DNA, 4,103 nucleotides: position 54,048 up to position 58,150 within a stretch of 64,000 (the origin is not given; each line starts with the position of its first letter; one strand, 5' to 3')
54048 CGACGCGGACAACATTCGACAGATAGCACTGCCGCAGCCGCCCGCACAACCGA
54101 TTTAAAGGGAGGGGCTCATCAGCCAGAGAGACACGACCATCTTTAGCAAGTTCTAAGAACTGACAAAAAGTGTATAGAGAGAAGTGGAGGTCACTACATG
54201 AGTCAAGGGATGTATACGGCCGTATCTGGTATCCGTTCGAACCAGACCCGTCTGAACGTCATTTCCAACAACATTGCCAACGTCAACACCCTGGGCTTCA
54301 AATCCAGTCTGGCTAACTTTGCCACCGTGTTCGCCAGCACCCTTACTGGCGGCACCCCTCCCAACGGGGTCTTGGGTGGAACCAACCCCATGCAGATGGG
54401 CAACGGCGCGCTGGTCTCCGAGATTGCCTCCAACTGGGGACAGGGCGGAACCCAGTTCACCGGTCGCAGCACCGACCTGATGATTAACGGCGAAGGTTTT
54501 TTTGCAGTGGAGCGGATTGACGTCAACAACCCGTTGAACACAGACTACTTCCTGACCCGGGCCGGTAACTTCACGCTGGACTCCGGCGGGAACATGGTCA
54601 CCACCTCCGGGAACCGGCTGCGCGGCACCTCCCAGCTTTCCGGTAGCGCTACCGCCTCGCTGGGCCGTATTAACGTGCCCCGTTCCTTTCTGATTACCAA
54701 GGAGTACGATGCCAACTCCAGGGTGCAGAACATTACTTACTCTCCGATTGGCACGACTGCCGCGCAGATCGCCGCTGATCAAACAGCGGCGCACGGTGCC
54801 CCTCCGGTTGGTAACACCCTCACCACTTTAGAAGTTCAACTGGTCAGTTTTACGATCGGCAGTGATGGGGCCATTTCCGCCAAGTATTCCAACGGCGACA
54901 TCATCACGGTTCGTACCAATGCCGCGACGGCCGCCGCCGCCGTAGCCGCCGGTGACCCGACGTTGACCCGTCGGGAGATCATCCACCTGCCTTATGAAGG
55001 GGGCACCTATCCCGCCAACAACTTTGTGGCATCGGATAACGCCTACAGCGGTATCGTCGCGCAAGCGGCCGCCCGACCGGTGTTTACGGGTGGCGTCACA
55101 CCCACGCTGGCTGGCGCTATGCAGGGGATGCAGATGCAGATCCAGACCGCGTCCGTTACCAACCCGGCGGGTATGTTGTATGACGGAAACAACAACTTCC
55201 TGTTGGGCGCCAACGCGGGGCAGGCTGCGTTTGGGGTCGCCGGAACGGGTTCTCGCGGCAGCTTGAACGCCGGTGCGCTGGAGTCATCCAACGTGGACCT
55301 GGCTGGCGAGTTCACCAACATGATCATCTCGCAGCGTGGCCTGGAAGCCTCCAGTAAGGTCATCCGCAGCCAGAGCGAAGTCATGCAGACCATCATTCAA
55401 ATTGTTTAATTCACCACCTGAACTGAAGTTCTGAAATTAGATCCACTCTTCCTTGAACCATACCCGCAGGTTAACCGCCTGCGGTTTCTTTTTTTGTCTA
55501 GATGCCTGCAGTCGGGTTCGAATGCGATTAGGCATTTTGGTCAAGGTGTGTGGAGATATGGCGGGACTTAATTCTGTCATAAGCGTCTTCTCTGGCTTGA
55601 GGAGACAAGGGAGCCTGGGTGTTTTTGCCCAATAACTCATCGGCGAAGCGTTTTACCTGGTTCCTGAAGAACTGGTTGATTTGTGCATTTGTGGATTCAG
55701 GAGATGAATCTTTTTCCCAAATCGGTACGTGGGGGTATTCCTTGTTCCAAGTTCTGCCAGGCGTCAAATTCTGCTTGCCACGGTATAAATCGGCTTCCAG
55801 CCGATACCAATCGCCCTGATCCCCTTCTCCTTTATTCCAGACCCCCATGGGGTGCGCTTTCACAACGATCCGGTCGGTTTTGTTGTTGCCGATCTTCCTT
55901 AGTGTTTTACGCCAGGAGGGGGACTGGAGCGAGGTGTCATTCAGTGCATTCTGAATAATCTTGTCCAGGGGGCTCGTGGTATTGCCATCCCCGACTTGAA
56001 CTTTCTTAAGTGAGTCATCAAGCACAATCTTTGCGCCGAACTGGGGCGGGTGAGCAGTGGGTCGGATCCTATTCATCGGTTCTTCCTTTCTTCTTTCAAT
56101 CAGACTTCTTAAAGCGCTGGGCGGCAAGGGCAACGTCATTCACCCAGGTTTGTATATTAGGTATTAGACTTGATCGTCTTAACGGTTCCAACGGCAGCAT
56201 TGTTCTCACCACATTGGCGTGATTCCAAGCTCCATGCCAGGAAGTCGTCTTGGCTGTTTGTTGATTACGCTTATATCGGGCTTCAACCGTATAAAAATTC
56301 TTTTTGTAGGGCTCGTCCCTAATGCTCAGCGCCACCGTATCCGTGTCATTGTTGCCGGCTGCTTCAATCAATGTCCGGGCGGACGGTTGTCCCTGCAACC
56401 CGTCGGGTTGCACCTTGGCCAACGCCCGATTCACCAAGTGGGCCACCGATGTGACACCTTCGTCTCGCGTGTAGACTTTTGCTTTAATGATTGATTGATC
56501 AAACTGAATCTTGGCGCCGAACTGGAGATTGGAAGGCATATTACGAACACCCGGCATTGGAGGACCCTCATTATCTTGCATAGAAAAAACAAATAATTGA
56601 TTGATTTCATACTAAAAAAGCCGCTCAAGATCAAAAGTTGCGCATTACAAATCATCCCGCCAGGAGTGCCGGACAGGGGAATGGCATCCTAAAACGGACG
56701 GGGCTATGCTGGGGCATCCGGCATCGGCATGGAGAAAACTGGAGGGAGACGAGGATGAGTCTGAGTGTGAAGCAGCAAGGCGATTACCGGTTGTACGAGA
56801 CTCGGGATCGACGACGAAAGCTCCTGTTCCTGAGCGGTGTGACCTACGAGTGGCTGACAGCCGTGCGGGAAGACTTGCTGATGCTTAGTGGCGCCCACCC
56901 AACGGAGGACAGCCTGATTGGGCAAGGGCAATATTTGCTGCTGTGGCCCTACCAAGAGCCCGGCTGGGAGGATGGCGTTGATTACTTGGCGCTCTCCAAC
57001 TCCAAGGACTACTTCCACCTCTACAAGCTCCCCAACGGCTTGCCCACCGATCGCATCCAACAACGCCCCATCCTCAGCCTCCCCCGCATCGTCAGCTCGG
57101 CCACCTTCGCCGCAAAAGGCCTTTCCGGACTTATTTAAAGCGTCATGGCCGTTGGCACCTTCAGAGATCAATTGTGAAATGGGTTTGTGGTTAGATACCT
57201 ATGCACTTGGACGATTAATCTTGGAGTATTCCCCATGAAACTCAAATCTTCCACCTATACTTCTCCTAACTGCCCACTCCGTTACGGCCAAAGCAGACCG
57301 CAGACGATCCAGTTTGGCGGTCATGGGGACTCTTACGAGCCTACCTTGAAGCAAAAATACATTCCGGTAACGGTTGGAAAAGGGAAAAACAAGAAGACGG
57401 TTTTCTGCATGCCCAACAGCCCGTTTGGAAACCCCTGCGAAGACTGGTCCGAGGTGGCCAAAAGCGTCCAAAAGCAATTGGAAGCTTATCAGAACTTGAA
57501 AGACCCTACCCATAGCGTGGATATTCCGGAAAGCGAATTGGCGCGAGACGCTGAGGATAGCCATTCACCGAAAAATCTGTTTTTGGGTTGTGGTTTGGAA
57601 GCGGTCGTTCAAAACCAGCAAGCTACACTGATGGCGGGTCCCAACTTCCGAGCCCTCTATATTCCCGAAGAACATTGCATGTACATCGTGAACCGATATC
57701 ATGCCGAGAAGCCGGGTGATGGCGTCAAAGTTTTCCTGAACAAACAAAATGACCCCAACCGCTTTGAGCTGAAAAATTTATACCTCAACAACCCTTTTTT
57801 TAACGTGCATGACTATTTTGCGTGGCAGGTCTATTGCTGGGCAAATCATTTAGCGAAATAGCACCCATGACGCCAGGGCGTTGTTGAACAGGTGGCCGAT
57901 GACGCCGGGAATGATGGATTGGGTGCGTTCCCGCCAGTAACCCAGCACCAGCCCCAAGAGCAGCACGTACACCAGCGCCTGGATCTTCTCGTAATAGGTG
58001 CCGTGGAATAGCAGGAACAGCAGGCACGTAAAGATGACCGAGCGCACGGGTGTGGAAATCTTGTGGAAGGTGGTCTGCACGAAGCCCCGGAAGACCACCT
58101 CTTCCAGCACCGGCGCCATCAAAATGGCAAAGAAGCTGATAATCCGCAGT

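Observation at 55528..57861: Tandem paralogue pair plus two ORFans immediately downstream of flgE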

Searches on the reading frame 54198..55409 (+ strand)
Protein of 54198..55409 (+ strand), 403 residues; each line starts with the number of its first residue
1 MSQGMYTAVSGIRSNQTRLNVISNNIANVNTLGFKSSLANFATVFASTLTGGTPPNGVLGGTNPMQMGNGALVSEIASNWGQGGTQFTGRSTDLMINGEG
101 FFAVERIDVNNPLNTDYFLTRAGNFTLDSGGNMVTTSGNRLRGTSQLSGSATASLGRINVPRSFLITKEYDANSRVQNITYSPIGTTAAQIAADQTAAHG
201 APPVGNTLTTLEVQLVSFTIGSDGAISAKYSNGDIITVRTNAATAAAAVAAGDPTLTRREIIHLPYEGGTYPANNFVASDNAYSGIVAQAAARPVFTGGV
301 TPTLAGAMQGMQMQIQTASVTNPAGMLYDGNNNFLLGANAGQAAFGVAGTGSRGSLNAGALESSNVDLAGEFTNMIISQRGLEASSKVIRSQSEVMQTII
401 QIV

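Call 7: search_protein_families(library=pfam, proteins=[window:54198-55409:+], max_evalue=1)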
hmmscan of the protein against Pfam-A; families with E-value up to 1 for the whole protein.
window:54198-55409:+ (403 aa): 3 families
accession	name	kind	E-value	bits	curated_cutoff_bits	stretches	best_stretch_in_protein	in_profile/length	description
PF06429.18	Flg_bbr_C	-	7.1e-14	51.5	23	1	358-402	2-46/46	Flagellar basal body rod FlgEFG protein C-terminal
PF00460.25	Flg_bb_rod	-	3.8e-11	43.1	20.7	1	5-35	1-31/31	Flagella basal body rod protein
PF22692.1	LlgE_F_G_D1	-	4.7e-11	43.1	27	1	95-162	1-49/64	Flagellar hook protein FlgE/F/G D1 domain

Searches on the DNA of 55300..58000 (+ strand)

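Call 49: search_rna_families(source=window, start=55300, end=58000, threshold=evalue, max_evalue=10, show_alignments=3)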
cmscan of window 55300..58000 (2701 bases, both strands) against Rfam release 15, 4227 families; matches with E-value up to 10: 3.
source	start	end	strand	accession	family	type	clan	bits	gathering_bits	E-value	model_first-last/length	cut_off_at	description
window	56784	56879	-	RF02246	Six3os1_1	Gene; lncRNA;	-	25.8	50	0.0071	1-87/87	no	Six3os1 conserved region 1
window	57072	57113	-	RF01276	sR53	Gene; snRNA; snoRNA; CD-box;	-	14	49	4.7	1-60/60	no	Small nucleolar RNA sR53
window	57028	57083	-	RF02040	HOTTIP_1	Gene; lncRNA;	-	14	50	8.9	1-57/57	no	HOXA transcript at the distal tip, conserved region 1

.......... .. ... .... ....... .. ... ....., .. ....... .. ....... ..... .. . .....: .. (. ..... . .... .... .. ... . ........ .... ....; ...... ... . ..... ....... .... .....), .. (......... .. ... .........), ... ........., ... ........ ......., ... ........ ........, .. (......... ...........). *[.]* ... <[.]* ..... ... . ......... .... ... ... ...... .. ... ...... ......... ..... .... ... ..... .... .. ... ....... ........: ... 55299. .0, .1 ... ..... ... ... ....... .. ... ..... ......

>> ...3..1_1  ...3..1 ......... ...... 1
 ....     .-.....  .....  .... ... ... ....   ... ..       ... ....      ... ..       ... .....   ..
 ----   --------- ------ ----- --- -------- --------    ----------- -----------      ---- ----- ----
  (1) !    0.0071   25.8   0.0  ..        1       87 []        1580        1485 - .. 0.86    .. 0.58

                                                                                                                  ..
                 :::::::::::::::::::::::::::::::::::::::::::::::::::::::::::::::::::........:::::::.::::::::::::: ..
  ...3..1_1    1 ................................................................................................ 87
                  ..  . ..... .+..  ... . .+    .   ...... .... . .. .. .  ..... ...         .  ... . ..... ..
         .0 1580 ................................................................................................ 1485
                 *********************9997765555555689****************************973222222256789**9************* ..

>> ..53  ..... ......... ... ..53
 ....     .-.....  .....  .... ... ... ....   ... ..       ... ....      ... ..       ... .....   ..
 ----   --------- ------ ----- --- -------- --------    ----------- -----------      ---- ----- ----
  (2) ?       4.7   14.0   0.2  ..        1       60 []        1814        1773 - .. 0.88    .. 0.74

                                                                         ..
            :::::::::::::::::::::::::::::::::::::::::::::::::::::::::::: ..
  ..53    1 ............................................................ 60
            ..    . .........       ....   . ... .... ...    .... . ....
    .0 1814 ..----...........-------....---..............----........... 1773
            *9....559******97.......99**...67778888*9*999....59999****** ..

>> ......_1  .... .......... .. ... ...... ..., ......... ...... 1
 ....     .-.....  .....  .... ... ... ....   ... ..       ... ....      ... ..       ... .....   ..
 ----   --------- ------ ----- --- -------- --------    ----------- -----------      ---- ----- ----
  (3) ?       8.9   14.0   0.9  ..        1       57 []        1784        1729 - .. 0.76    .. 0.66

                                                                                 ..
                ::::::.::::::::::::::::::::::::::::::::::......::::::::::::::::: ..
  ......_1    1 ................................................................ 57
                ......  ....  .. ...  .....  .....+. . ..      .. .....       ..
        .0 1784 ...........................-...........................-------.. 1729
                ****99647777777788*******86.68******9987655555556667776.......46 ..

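Call 94: build_rna_model(alignment_id=A8)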
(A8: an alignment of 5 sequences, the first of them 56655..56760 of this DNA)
Model R1 built from alignment A8 (5 sequences, 112 columns); structure: RNAalifold consensus.
model positions 105; base pairs 27; branch points 1; effective number of sequences 0.87; information 0.59 bits per position. Calibrated on 0.2 Mb of random sequence (short: E-values are rough).
structure used (alignment columns):
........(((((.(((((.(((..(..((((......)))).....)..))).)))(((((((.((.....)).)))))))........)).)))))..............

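Call 95: search_with_rna_model(model_id=R1, sources=[window, L010, L011], max_evalue=10)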
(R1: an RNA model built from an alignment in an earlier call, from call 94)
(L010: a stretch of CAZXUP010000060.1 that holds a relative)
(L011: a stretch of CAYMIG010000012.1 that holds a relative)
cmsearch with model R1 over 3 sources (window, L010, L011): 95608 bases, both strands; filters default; matches with E-value up to 10: 4.
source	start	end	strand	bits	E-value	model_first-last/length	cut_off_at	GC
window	56654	56760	+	118.9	6.6e-32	1-105/105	no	0.61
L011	20617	20697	+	10.9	0.91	1-105/105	no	0.69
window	56318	56422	-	8.5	4.6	1-105/105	no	0.6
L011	13293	13325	+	8.4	4.8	1-105/105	no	0.79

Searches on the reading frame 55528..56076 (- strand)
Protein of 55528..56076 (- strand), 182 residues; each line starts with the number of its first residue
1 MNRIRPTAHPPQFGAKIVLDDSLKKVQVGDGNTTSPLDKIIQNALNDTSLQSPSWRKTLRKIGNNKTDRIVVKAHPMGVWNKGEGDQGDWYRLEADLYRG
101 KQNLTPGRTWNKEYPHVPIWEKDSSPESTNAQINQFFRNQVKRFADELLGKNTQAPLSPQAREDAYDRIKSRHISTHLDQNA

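Call 7: search_protein_families(library=pfam, proteins=[window:55528-56076:-], max_evalue=1)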
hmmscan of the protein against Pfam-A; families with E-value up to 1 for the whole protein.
window:55528-56076:- (182 aa): 0 families

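Call 8: search_protein_families(library=ncbifam, proteins=[window:55528-56076:-], max_evalue=1)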
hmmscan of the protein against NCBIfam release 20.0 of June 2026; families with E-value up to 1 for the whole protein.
window:55528-56076:- (182 aa): 0 families

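Call 19: search_protein_families(library=padloc, proteins=[window:55528-56076:-], max_evalue=1)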
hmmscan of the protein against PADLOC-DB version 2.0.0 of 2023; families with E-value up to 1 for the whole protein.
window:55528-56076:- (182 aa): 0 families

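Call 20: search_protein_families(library=phrogs, proteins=[window:55528-56076:-], max_evalue=1)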
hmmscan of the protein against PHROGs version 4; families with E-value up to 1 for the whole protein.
window:55528-56076:- (182 aa): 0 families
